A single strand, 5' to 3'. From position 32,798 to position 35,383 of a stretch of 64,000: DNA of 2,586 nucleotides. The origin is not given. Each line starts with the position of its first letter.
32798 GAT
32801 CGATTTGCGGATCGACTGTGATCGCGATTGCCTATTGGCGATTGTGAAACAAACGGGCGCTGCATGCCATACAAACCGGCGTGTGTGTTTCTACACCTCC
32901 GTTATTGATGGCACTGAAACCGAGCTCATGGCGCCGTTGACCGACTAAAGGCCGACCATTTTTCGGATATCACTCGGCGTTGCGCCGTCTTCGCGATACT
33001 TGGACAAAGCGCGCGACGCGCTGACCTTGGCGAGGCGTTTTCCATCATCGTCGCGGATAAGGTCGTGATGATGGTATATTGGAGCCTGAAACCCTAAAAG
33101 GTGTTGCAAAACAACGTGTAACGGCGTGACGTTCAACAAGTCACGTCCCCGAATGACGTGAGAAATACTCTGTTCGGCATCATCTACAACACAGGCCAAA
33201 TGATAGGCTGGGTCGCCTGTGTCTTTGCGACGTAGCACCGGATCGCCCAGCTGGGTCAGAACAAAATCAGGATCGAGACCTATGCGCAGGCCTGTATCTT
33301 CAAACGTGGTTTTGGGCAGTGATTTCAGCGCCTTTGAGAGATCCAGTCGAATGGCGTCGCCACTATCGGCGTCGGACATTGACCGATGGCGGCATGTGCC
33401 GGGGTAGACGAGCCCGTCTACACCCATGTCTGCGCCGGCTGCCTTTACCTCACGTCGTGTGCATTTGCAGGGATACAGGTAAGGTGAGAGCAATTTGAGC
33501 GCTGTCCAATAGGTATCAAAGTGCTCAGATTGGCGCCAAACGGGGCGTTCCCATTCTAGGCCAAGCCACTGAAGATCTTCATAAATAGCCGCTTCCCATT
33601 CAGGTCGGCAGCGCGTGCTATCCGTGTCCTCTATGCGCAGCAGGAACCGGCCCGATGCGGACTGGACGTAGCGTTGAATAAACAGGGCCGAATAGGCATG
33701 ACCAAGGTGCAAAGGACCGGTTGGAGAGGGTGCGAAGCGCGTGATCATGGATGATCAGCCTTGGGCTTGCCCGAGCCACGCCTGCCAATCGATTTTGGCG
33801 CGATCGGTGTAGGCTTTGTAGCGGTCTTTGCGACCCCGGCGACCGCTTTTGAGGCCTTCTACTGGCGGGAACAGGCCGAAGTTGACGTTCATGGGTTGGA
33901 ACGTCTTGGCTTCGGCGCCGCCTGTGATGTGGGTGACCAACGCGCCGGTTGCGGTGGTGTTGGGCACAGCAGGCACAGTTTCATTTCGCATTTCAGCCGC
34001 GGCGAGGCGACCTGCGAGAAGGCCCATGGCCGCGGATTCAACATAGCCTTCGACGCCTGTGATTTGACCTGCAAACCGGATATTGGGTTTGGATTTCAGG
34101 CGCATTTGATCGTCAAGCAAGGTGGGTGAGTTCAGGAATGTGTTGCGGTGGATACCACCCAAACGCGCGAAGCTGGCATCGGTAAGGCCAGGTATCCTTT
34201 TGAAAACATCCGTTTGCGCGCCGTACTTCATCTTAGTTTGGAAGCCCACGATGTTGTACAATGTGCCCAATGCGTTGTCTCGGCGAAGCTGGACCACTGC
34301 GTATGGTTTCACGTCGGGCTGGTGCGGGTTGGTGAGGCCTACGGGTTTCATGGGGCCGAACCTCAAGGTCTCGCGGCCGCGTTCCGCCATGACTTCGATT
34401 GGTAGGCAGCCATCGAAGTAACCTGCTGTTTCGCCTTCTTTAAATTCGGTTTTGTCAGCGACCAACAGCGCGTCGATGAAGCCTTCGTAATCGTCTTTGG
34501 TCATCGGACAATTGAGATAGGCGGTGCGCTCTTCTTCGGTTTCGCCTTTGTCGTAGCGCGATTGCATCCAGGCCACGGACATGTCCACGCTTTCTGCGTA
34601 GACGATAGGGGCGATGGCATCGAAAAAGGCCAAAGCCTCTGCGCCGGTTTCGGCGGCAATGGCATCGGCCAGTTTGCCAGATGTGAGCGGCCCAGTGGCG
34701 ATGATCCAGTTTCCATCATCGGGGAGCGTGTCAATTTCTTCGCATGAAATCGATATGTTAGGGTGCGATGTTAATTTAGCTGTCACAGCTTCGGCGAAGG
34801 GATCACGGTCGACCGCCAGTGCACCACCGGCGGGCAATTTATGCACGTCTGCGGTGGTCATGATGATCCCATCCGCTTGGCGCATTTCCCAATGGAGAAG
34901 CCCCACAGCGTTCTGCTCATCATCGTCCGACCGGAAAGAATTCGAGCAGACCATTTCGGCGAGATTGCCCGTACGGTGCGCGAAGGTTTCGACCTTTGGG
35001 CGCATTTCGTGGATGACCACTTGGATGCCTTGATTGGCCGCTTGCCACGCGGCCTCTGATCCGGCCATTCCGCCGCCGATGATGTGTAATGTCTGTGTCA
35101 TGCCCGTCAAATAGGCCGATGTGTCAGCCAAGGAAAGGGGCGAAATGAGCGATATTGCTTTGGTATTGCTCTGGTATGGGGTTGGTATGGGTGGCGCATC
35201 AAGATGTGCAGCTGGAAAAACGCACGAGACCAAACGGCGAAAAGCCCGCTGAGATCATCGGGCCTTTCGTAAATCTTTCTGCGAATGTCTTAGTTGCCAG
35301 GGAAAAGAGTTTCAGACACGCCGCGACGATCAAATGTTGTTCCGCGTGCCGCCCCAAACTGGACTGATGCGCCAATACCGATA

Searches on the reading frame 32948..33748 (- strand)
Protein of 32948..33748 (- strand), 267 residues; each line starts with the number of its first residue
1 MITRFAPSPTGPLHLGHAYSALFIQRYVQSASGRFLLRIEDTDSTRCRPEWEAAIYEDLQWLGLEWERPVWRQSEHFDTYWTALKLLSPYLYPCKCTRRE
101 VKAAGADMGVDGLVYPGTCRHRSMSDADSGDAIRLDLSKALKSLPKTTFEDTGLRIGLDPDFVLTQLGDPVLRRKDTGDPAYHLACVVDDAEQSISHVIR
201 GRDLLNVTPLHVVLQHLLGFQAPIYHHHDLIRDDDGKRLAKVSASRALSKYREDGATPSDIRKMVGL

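Call 89: search_protein_families(library=pfam, proteins=[window:32948-33748:-], max_evalue=0.00001)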
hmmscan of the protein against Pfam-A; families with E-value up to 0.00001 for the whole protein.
window:32948-33748:- (267 aa): 1 family
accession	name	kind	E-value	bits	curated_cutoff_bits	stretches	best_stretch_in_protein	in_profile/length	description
PF00749.27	tRNA-synt_1c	-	2.2e-45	155.4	23.4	1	3-264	4-271/314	tRNA synthetases class I (E and Q), catalytic domain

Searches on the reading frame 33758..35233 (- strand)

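Call 89: search_protein_families(library=pfam, proteins=[window:33758-35233:-], max_evalue=0.00001)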
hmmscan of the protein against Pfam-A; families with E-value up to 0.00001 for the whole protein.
window:33758-35233:- (492 aa): 1 family
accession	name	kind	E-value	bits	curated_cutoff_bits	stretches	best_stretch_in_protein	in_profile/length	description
PF01134.28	GIDA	-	8.8e-93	311.9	22.1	1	49-418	2-390/391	Glucose inhibited division protein A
